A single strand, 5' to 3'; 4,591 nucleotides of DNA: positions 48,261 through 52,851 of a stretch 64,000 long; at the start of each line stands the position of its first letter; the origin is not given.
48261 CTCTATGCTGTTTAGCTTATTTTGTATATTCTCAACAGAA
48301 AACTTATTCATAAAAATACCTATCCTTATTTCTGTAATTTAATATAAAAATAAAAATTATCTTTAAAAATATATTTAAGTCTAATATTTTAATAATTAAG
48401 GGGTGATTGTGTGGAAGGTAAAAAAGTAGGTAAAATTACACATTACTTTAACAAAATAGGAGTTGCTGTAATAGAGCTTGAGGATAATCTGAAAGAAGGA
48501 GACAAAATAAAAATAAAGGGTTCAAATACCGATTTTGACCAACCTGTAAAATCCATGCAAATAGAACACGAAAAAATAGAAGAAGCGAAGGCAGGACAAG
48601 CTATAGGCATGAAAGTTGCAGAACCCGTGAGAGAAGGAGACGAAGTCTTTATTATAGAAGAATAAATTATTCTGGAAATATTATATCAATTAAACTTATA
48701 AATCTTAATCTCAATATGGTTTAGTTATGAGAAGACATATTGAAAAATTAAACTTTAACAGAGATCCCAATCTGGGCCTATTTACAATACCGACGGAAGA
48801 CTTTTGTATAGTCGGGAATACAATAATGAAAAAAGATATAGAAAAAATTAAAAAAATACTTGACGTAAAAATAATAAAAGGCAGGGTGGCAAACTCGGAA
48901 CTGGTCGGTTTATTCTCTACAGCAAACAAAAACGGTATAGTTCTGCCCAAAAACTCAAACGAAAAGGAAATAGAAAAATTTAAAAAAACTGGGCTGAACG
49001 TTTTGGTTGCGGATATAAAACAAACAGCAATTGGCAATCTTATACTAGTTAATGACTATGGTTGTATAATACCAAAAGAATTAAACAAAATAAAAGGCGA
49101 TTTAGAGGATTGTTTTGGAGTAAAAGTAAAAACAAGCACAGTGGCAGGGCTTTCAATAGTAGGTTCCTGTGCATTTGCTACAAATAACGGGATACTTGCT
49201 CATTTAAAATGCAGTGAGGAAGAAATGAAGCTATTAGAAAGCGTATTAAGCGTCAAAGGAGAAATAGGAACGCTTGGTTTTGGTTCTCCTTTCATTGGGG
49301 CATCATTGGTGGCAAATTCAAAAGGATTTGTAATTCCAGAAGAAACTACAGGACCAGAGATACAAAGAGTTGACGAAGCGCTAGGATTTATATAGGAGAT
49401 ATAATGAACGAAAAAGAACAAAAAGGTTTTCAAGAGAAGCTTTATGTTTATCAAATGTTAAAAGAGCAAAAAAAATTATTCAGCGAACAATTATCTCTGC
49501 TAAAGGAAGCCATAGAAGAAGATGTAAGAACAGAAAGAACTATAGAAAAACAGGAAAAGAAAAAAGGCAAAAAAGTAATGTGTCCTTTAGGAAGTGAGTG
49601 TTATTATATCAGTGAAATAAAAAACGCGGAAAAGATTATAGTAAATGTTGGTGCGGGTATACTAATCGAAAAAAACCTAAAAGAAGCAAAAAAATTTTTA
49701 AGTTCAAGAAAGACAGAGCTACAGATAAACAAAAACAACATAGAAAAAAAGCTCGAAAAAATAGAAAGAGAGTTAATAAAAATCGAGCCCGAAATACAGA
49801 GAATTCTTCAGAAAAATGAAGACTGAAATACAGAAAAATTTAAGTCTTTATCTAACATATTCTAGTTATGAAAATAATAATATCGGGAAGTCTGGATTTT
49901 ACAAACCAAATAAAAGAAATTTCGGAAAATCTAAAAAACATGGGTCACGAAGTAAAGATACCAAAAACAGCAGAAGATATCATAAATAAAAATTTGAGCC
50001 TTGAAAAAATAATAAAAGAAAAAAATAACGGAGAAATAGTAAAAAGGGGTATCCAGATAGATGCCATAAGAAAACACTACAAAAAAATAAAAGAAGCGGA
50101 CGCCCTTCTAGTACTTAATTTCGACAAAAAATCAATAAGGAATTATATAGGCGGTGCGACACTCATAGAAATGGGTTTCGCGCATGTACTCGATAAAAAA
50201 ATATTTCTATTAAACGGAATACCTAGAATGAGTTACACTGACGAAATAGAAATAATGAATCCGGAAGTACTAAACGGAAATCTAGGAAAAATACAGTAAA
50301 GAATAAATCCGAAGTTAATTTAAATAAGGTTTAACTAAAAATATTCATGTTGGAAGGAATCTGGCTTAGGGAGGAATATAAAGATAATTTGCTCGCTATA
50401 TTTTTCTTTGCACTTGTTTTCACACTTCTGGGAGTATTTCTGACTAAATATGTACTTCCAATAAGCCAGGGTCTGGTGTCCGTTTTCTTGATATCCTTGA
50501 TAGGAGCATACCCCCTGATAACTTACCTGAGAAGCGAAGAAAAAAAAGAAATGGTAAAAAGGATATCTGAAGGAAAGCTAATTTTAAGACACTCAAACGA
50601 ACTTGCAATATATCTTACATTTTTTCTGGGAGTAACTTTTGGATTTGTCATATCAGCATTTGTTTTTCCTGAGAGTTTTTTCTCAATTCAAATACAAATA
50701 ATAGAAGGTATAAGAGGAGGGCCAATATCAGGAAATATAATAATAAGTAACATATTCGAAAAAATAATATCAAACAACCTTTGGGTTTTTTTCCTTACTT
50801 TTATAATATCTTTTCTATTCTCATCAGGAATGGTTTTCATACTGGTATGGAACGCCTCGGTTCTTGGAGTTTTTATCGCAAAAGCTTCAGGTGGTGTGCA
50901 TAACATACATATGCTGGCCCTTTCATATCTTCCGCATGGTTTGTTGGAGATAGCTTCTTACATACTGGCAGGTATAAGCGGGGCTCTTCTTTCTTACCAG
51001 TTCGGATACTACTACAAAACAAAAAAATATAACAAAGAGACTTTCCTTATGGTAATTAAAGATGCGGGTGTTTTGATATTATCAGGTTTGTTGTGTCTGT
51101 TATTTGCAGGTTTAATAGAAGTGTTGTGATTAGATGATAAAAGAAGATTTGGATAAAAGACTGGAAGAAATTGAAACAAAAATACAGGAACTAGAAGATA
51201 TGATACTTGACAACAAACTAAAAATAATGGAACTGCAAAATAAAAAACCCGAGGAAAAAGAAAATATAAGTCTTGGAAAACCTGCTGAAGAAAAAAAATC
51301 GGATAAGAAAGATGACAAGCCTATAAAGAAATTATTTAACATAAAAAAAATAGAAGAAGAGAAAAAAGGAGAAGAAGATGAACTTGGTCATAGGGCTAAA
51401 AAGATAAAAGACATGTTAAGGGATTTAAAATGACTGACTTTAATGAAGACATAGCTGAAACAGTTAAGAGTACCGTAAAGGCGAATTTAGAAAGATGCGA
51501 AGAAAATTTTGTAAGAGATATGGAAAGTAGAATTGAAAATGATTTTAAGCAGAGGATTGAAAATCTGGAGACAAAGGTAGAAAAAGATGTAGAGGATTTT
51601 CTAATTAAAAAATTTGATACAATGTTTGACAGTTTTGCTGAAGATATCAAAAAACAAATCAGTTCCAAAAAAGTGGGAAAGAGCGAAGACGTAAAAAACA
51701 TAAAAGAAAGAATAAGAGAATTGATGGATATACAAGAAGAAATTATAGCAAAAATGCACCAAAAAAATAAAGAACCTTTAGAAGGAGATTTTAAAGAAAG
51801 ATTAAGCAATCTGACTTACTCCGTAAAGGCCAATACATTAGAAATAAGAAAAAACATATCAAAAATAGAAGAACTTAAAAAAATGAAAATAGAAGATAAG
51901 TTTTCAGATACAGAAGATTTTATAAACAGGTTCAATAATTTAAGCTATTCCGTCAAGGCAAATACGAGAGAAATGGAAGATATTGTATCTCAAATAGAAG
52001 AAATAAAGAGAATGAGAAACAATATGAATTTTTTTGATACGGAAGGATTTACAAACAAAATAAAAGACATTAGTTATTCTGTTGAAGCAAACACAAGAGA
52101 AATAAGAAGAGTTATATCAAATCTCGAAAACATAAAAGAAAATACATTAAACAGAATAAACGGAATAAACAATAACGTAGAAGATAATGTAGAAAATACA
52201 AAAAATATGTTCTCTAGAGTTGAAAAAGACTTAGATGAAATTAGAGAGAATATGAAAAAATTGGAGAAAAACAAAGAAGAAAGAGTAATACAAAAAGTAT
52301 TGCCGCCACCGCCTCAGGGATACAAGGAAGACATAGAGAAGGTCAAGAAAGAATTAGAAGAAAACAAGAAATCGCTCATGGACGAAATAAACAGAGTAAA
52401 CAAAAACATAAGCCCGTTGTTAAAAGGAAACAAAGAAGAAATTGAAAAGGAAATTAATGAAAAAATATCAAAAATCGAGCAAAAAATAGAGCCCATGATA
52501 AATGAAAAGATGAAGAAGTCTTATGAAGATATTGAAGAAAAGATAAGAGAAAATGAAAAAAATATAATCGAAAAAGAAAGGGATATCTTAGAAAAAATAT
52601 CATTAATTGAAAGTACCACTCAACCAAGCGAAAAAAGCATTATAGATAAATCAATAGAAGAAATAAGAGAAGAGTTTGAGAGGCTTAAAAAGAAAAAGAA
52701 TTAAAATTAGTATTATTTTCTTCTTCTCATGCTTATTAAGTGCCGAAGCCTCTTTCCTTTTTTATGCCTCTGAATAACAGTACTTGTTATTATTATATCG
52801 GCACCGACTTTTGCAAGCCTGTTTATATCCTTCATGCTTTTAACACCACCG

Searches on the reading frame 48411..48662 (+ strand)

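Call 32: search_protein_families(library=pfam, proteins=[window:48411-48662:+], max_evalue=0.001)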
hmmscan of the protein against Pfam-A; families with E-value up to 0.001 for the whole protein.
window:48411-48662:+ (84 aa): 2 families
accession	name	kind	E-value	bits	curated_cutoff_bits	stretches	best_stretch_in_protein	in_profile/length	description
PF03144.31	GTP_EFTU_D2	-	6.1e-06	27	30.3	1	27-70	13-59/73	Elongation factor Tu domain 2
PF16325.11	Peptidase_U32_C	-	1.3e-05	25.6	28.2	1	6-77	6-80/83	Peptidase family U32 C-terminal domain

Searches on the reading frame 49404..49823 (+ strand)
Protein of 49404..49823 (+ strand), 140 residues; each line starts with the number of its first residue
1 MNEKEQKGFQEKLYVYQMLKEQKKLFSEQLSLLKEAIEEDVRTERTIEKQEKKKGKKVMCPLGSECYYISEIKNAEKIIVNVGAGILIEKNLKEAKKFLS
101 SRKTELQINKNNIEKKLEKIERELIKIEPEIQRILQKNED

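Call 32: search_protein_families(library=pfam, proteins=[window:49404-49823:+], max_evalue=0.001)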
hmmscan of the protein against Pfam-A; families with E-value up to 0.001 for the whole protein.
window:49404-49823:+ (140 aa): 2 families
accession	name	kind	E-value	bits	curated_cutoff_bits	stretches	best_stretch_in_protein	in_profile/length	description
PF02996.22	Prefoldin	-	3.6e-18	66.1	23.2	1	19-137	1-120/120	Prefoldin subunit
PF01920.25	Prefoldin_2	-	0.00054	20.3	27.6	1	70-137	39-105/106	Prefoldin subunit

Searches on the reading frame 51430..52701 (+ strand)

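Call 60: search_protein_families(library=pfam, proteins=[window:51430-52701:+], max_evalue=0.0001)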
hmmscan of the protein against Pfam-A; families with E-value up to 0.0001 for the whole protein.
window:51430-52701:+ (424 aa): 1 family
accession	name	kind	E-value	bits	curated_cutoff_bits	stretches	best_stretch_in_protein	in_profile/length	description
PF01442.23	Apolipoprotein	-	2.2e-05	24.7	90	0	272-382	3-107/190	Apolipoprotein A1/A4/E domain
